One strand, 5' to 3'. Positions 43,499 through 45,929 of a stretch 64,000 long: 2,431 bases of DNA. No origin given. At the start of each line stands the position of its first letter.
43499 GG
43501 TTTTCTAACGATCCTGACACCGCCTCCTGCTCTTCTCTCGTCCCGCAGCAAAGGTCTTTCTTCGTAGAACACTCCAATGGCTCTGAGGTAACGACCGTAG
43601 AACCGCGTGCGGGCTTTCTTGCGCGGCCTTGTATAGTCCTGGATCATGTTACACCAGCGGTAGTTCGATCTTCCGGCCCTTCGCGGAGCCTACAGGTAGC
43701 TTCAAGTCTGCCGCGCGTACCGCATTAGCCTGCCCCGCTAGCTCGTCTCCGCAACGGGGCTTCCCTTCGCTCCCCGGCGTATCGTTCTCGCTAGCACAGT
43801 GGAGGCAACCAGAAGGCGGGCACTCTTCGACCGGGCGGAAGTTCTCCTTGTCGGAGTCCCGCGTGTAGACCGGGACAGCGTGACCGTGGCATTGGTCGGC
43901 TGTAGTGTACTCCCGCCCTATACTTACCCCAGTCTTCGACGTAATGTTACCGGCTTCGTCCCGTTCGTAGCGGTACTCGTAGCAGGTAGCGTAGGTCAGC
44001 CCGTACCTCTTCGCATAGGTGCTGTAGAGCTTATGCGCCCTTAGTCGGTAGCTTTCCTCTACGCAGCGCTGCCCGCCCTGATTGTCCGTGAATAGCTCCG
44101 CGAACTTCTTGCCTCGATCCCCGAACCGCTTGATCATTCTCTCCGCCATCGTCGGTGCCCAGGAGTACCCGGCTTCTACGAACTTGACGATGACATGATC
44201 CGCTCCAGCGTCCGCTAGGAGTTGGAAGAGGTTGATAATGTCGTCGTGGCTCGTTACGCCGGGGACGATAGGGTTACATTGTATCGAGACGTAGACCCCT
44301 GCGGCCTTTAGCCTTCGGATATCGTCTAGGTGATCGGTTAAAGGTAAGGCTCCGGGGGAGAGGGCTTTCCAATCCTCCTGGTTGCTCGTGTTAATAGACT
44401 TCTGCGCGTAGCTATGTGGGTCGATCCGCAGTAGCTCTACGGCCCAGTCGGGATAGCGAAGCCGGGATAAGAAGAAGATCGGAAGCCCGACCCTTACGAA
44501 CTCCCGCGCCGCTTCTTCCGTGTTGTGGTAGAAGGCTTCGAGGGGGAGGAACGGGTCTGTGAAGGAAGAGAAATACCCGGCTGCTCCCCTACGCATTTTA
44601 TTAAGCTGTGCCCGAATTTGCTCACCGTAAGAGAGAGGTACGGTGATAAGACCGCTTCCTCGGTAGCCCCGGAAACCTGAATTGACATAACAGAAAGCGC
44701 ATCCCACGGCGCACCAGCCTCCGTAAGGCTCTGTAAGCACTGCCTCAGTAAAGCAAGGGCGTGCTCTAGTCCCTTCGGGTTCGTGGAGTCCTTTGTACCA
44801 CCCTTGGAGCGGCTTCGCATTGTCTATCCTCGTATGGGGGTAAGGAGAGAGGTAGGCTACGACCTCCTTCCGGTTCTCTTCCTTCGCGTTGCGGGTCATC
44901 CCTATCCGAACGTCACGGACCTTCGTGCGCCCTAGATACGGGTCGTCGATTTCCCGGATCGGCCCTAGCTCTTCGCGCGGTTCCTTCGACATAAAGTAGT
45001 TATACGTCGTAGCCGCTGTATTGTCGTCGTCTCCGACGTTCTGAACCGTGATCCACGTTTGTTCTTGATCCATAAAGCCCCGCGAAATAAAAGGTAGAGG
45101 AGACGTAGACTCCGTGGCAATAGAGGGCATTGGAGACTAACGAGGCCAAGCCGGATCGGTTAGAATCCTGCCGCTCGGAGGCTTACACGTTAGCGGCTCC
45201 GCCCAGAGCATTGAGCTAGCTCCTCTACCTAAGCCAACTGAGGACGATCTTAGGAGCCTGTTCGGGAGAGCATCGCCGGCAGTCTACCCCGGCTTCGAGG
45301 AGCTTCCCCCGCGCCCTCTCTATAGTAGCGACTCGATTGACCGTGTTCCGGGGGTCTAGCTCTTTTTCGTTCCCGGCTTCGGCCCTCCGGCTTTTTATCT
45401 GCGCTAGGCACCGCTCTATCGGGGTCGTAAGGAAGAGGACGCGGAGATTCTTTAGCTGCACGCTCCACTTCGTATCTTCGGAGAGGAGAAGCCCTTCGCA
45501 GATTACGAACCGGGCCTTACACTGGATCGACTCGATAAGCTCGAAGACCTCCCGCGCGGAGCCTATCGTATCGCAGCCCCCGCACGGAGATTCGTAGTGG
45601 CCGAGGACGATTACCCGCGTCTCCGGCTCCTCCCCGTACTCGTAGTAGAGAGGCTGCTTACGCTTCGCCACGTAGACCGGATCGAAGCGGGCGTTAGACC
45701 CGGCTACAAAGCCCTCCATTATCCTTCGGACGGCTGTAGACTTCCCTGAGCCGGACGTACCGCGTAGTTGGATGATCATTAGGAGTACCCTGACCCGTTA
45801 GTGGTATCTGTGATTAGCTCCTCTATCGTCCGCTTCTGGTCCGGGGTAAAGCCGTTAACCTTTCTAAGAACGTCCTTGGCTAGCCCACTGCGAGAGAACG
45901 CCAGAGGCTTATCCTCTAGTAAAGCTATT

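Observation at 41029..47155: Candidate undescribed thymidine hypermodification pathway: two aGPT-Pplase-like proteins, a DNA kinase-like P-loop protein, radical SAM, fold-type II PLP enzyme and a methyltransferase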

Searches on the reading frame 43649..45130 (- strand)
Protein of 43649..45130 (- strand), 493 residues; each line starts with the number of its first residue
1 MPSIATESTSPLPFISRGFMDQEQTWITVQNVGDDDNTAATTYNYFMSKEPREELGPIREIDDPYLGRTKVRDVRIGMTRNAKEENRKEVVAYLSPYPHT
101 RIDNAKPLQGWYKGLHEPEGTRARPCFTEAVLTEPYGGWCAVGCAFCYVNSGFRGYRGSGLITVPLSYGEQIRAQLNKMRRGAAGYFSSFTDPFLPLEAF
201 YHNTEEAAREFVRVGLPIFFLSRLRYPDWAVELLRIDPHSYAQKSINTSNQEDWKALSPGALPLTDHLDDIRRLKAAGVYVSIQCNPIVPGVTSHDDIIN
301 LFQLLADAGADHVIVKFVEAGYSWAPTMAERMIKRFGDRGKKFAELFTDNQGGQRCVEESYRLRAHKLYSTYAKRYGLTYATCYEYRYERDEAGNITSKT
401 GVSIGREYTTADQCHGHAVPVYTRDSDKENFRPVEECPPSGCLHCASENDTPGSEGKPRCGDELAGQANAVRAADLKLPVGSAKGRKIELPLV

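Call 3: search_protein_families(library=pfam, proteins=[window:43649-45130:-], max_evalue=0.1)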
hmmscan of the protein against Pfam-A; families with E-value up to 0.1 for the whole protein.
window:43649-45130:- (493 aa): 1 family
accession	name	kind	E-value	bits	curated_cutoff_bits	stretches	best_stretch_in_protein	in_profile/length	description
PF04055.27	Radical_SAM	-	0.0023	18.6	29.5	1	137-296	4-158/166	Radical SAM superfamily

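Call 4: search_protein_families(library=phrogs, proteins=[window:43649-45130:-], max_evalue=0.01)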
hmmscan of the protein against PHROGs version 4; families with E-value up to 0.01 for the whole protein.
window:43649-45130:- (493 aa): 2 families
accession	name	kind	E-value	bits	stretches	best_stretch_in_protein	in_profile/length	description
phrog_9252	-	DNA, RNA and nucleotide metabolism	2.7e-187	624.3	1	34-481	10-460/480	DNA repair photolyase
phrog_13321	-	unknown function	1.7e-11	44.8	1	138-316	51-233/307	-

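Call 6: search_dna_similar(query=window:43649-45130:-, collection=phages, mode=protein, max_rows=40)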
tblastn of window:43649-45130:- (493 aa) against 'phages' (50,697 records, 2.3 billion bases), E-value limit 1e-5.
Records with a match: 72; places in all: 74; records where one place covers at least 80% of the query: 67.
Best place of each record, by identity: <60% 72.
By first word of the organism name: Pseudomonas 53; Bordetella 9; Rhizobium 2; Lysinibacillus 2; Bacillus 2; Sphaerotilus 1; Stenotrophomonas 1; Pseudanabaena 1; Escherichia 1.
By host as written in the record: Pseudomonas aeruginosa PAO1 22; Pseudomonas aeruginosa 16; Bordetella bronchiseptica ATCC 10580 9; - 5; Pseudomonas aeruginosa PA14 3; Pseudomonas sp. 2; Pseudomonas aeruginosa strain PAO9505 2; Lysinibacillus fusiformis 2; and 11 more.
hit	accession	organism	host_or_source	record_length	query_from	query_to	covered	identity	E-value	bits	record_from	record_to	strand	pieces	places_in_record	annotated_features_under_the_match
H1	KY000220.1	Bordetella phage FP1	Bordetella bronchiseptica ATCC 10580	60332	33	481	91%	58.0%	8e-170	536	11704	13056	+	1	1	DNA repair photolyase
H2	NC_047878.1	Bordetella phage FP1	Bordetella bronchiseptica ATCC 10580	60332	33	481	91%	58.0%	8e-170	536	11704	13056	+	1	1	DNA repair photolyase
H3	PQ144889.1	Pseudomonas phage NEU2024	Pseudomonas aeruginosa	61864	39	477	89%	59.3%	6e-173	545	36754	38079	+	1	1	DNA repair photolyase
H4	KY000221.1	Bordetella phage CN1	Bordetella bronchiseptica ATCC 10580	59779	33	481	91%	57.8%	2e-169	535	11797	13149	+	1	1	putative DNA repair photolyase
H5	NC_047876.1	Bordetella phage CN1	Bordetella bronchiseptica ATCC 10580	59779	33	481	91%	57.8%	2e-169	535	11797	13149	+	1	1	DNA repair photolyase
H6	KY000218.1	Bordetella phage MW2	Bordetella bronchiseptica ATCC 10580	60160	33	481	91%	57.8%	2e-169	535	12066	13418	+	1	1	DNA repair photolyase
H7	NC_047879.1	Bordetella phage MW2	Bordetella bronchiseptica ATCC 10580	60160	33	481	91%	57.8%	2e-169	535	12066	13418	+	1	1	DNA repair photolyase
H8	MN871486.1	Pseudomonas phage PaSz-9_45_61k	Pseudomonas aeruginosa PAO1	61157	39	477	89%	59.1%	8e-174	548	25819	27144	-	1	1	record has no annotation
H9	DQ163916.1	Pseudomonas phage M6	-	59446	39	477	89%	59.1%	2e-172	543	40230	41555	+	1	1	record has no annotation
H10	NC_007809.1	Pseudomonas phage M6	Pseudomonas aeruginosa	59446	39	477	89%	59.1%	2e-172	543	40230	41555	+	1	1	DNA repair photolyase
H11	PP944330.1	Pseudomonas phage phi_M6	Pseudomonas aeruginosa PAO1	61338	39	477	89%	59.1%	2e-172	543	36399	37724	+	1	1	DNA repair photolyase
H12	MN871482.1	Pseudomonas virus PaSz-6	Pseudomonas aeruginosa PAO1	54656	39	477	89%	59.1%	2e-172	543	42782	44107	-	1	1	record has no annotation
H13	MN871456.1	Pseudomonas phage Pa-C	Pseudomonas aeruginosa PAO1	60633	39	477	89%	59.1%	2e-172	543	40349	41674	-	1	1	record has no annotation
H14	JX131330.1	Pseudomonas phage MP1412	Pseudomonas aeruginosa PAO1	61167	39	477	89%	59.1%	2e-172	543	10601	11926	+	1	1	DNA repair photolyase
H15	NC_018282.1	Pseudomonas phage MP1412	Pseudomonas aeruginosa PAO1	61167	39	477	89%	59.1%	2e-172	543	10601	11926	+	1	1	DNA repair photolyase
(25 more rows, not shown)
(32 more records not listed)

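Call 7: get_annotated_region(hit=H10, flank=9000)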
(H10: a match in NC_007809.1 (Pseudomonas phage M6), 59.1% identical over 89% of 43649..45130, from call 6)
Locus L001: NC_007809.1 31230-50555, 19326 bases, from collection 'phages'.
description: Pseudomonas phage M6, complete genome.
organism: Pseudomonas phage M6 (NCBI taxid 2911432)
taxonomy: Viruses; Duplodnaviria; Heunggongvirae; Uroviricota; Caudoviricetes; Mesyanzhinovviridae; Rabinowitzvirinae; Yuavirus; Pseudomonas virus M6
host: Pseudomonas aeruginosa; source: -; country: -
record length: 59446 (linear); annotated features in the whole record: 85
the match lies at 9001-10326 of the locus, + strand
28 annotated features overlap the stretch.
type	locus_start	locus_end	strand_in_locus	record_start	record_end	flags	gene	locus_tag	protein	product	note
CDS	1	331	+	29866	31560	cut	-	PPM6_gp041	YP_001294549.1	DNA helicase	-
CDS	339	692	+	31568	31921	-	-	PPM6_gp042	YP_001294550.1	hypothetical protein ORF042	-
CDS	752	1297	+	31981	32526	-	-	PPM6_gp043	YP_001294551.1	hypothetical protein ORF043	-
CDS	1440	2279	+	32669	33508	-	-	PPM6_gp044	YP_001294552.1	hypothetical protein ORF044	-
CDS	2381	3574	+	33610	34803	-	-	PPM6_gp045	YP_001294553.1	Dda-like helicase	-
CDS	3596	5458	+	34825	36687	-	-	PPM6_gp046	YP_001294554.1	ribonucleotide reductase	-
CDS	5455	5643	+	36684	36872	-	-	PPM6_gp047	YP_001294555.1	hypothetical protein ORF047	-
CDS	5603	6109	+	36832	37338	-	-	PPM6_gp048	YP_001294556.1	hypothetical protein ORF048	-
CDS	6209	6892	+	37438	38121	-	-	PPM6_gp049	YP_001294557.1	hypothetical protein ORF049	-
CDS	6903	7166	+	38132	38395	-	-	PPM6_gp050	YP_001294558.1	hypothetical protein ORF050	-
CDS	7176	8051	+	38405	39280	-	-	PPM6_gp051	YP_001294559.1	hypothetical protein ORF051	-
CDS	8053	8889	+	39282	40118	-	-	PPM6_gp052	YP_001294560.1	threonine dehydratase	-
CDS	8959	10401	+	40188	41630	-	-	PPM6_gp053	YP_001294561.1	DNA repair photolyase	-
CDS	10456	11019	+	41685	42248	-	-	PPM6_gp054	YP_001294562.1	terminase small subunit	-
CDS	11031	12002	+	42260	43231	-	-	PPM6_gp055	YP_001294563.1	hypothetical protein ORF055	-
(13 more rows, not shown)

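Call 8: get_annotated_region(hit=H2, flank=9000)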
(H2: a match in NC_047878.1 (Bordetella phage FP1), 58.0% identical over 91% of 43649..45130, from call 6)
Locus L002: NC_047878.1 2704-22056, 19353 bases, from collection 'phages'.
description: Bordetella phage FP1, complete genome.
organism: Bordetella phage FP1 (NCBI taxid 1916125)
taxonomy: Viruses; Duplodnaviria; Heunggongvirae; Uroviricota; Caudoviricetes; Mesyanzhinovviridae; Rabinowitzvirinae; Vojvodinavirus; Bordetella virus FP1
host: Bordetella bronchiseptica ATCC 10580; source: -; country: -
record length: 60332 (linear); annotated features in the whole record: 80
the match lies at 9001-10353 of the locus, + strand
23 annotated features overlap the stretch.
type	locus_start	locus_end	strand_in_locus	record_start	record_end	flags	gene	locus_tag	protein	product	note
CDS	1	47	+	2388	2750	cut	-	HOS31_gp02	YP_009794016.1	hypothetical protein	-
CDS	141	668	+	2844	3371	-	-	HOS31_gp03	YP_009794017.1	hypothetical protein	-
CDS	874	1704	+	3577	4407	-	-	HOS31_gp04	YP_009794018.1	hypothetical protein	-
CDS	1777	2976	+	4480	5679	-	-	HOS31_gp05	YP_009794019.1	Dda-like helicase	-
CDS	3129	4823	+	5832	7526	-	-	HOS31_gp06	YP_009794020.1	ribonucleoside-diphosphate reductase large subunit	-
CDS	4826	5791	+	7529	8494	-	-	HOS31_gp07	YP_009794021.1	ribonucleotide-diphosphate reductase subunit beta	-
CDS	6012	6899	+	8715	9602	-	-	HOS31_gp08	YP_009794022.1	hypothetical protein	-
CDS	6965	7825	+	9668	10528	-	-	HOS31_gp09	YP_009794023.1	hypothetical protein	-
CDS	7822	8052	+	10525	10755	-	-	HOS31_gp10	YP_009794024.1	hypothetical protein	-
CDS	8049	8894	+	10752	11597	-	-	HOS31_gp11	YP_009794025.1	threonine dehydratase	-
CDS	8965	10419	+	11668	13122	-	-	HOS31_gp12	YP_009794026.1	DNA repair photolyase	-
CDS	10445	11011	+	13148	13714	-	-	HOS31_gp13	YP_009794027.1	terminase small subunit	-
CDS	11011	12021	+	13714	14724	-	-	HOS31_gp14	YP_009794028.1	hypothetical protein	-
CDS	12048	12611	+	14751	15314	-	-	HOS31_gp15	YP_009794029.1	hypothetical protein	-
CDS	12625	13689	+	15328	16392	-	-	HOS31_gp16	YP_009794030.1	thymidylate synthase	-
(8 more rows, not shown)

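Call 15: search_protein_families(library=ncbifam, proteins=[window:43649-45130:-], max_evalue=0.1)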
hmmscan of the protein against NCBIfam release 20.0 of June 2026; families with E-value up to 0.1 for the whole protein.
window:43649-45130:- (493 aa): 4 families
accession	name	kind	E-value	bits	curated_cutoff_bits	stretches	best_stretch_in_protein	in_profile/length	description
NF033668.1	rSAM_PA0069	hypoth_equivalog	9e-11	41.4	360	1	134-356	62-292/348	PA0069 family radical SAM protein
NF038135.1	rSAM_Rv2578c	equivalog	4.6e-07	29.2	430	1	245-377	186-315/317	Rv2578c family radical SAM protein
NF038136.1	rSAM_Rv_intein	exception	1.3e-06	27.5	700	1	245-314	443-513/574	intein-containing Rv2578c family radical SAM protein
TIGR04470.1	rSAM_mob_pairB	equivalog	0.0002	20.8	410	1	134-302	23-189/285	radical SAM mobile pair protein B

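Call 36: find_related_loci(query=window:43649-45130:-, collection=viral_contigs, flank=9000)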
Query window:43649-45130:- (493 aa) in viral_contigs; peptide patterns used: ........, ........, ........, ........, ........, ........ (x = any residue, [..] = any of these).
9 stretches matched a pattern; 4 encode a relative of the query (tblastn E <= 1e-3); 4 distinct loci.
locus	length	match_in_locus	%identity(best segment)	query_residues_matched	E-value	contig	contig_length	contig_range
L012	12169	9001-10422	74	18-493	0e+0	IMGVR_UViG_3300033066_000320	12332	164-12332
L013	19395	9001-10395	74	19-484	0e+0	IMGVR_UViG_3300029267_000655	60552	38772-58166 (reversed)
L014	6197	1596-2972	70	20-482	0e+0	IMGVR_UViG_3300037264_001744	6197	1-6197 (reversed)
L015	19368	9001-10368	71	20-480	0e+0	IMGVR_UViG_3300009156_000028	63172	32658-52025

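Call 76: search_protein_families(library=pfam, proteins=[L013:11173-12099:+, L013:12096-12947:+], max_evalue=0.01)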
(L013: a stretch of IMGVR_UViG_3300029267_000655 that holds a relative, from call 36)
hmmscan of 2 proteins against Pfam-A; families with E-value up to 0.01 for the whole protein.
L013:11173-12099:+ (308 aa): 5 families
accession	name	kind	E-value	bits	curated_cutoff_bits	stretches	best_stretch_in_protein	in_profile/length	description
PF01266.30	DAO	-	3.4e-12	47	27.9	2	134-301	171-348/353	FAD dependent oxidoreductase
PF13738.12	Pyr_redox_3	-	0.0017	18.1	30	0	134-175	231-271/305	Pyridine nucleotide-disulphide oxidoreductase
PF07992.20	Pyr_redox_2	-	0.002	18.1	26.1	0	13-173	2-111/291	Pyridine nucleotide-disulphide oxidoreductase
PF01494.25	FAD_binding_3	-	0.0049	16.6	22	0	13-47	3-37/349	FAD binding domain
PF13450.12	NAD_binding_8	-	0.007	17.1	21.9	0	16-48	1-33/68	NAD(P)-binding Rossmann-like domain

L013:12096-12947:+ (283 aa): 1 family
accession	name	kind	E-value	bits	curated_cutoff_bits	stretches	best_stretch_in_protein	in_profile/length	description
PF00248.27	Aldo_ket_red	-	4.7e-28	98.5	24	1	58-251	4-201/291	Aldo/keto reductase family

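Call 81: find_related_loci(query=A6, collection=viral_contigs, flank=8000)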
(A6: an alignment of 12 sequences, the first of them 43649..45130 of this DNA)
Query A6 (493 aa) in viral_contigs; peptide patterns used: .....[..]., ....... (x = any residue, [..] = any of these).
156 stretches matched a pattern; 112 encode a relative of the query (tblastn E <= 1e-3); the best 80 are kept; 80 distinct loci.
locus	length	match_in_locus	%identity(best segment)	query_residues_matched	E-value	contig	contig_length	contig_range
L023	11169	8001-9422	74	18-493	0e+0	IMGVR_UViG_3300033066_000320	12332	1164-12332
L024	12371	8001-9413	73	19-493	0e+0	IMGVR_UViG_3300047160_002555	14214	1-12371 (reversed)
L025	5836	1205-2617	72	18-493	0e+0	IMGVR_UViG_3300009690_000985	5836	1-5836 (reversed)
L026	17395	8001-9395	74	19-484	0e+0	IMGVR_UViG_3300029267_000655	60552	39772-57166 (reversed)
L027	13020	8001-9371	73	20-480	0e+0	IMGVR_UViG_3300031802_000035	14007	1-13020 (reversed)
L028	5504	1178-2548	74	20-480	0e+0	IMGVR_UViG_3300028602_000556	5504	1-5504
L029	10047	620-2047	70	8-486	0e+0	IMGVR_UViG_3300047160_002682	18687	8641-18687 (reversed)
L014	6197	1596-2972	70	20-482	0e+0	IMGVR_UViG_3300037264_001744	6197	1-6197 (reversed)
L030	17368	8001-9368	71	20-479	0e+0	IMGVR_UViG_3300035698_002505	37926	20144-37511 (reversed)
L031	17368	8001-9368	71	20-480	0e+0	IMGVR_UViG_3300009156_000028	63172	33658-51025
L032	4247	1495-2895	66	20-493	0e+0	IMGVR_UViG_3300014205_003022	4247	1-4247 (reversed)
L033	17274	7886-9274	68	20-486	0e+0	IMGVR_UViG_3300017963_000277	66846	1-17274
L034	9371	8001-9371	69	20-480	0e+0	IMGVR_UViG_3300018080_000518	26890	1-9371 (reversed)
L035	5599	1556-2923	65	20-479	0e+0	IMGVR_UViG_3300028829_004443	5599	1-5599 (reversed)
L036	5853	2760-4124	66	18-479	0e+0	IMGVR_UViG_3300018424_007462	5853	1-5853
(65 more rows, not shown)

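Call 88: search_solved_structures(query=A6, max_evalue=0.01)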
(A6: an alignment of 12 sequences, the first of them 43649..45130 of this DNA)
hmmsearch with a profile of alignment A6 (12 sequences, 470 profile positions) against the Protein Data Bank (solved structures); distinct sequences matched with E-value up to 0.01: 0.

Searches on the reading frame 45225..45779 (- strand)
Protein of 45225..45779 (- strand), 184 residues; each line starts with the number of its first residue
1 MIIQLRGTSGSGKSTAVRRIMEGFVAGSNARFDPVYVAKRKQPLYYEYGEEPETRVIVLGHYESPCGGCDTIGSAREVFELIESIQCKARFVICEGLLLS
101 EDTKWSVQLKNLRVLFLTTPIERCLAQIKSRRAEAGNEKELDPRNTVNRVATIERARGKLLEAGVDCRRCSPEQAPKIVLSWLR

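Call 3: search_protein_families(library=pfam, proteins=[window:45225-45779:-], max_evalue=0.1)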
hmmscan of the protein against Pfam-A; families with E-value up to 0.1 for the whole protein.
window:45225-45779:- (184 aa): 9 families
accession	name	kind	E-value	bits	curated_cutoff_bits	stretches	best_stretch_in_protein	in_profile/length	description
PF13671.12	AAA_33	-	0.0014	19.4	27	1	3-22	2-21/143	AAA domain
PF18748.7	HMUDK_HMUD1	-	0.0036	17.2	27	1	83-151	97-166/196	5-hmdU DNA kinase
PF05729.18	NACHT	-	0.014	15.7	26.7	1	3-29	3-29/167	NACHT domain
PF00910.28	RNA_helicase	-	0.029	15.3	21.5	1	3-52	1-51/105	RNA helicase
PF01935.23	DUF87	-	0.037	14.5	23.2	0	7-29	30-52/220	Helicase HerA, central domain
PF13238.12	AAA_18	-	0.038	14.9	29.4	1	4-56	2-50/128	AAA domain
PF13191.12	AAA_16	-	0.073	14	32.6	0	5-38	29-71/167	AAA ATPase domain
PF00485.24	PRK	-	0.076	13.3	22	0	2-25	1-24/196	Phosphoribulokinase / Uridine kinase family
PF25199.1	nSTAND_NTPase5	-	0.08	13.2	34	0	3-25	44-66/145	Novel STAND NTPase 5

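Call 4: search_protein_families(library=phrogs, proteins=[window:45225-45779:-], max_evalue=0.01)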
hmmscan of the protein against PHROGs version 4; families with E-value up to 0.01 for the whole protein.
window:45225-45779:- (184 aa): 2 families
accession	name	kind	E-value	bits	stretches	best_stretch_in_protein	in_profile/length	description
phrog_800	-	head and packaging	1.1e-14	55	1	2-167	34-193/511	terminase small subunit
phrog_2071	-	other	0.0035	18.2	1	1-22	17-38/282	ATPase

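Call 15: search_protein_families(library=ncbifam, proteins=[window:45225-45779:-], max_evalue=0.1)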
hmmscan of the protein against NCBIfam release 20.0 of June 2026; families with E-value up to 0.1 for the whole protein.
window:45225-45779:- (184 aa): 5 families
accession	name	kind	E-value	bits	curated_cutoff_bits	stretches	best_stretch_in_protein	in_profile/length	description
TIGR00235.1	udk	equivalog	0.0015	18.2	220.3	0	1-24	7-30/207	uridine kinase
NF004018.0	PRK05480.1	equivalog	0.0023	17.4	180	0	1-28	7-31/210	uridine kinase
NF006746.0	PRK09270.1-5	subfamily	0.016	14.2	250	0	84-136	119-173/210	nucleoside/nucleotide kinase family protein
NF005251.0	PRK06762.1-1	equivalog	0.021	14.8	183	0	2-28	9-35/171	hypothetical protein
NF006743.0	PRK09270.1-2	equivalog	0.026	13.6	227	0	85-140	127-184/217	nucleoside/nucleotide kinase family protein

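Call 65: search_protein_families(library=pfam, alignment_id=A4, max_evalue=0.1)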
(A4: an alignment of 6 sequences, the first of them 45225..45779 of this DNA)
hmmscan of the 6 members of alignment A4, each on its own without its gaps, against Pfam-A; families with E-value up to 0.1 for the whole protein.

A. member 1, window:45225-45779:- (184 aa): 9 families
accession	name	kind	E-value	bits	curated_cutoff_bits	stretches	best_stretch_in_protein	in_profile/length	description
PF13671.12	AAA_33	-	0.0014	19.4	27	1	3-22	2-21/143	AAA domain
PF18748.7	HMUDK_HMUD1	-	0.0036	17.2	27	1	83-151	97-166/196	5-hmdU DNA kinase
PF05729.18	NACHT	-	0.014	15.7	26.7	1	3-29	3-29/167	NACHT domain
PF00910.28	RNA_helicase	-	0.029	15.3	21.5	1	3-52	1-51/105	RNA helicase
PF01935.23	DUF87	-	0.037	14.5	23.2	0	7-29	30-52/220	Helicase HerA, central domain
PF13238.12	AAA_18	-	0.038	14.9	29.4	1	4-56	2-50/128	AAA domain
PF13191.12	AAA_16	-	0.073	14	32.6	0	5-38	29-71/167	AAA ATPase domain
PF00485.24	PRK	-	0.076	13.3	22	0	2-25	1-24/196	Phosphoribulokinase / Uridine kinase family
PF25199.1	nSTAND_NTPase5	-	0.08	13.2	34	0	3-25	44-66/145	Novel STAND NTPase 5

B. families by the number of members that match (of 6 scanned): 17 families
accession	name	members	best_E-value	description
PF18748.7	HMUDK_HMUD1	6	0.00012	5-hmdU DNA kinase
PF13671.12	AAA_33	5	2.9e-05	AAA domain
PF00485.24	PRK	5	0.00095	Phosphoribulokinase / Uridine kinase family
PF05729.18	NACHT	5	0.0071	NACHT domain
PF13238.12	AAA_18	4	6.2e-06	AAA domain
PF01712.25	dNK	4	0.00021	Deoxynucleoside kinase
PF13401.12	AAA_22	4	0.015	AAA domain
PF25199.1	nSTAND_NTPase5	3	0.0036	Novel STAND NTPase 5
PF13191.12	AAA_16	2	0.027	AAA ATPase domain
PF00910.28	RNA_helicase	2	0.029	RNA helicase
PF01202.28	SKI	1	0.0018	Shikimate kinase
PF00005.33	ABC_tran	1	0.018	ABC transporter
PF08303.17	tRNA_lig_kinase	1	0.023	tRNA ligase kinase domain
PF01935.23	DUF87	1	0.037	Helicase HerA, central domain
PF13207.12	AAA_17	1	0.046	AAA domain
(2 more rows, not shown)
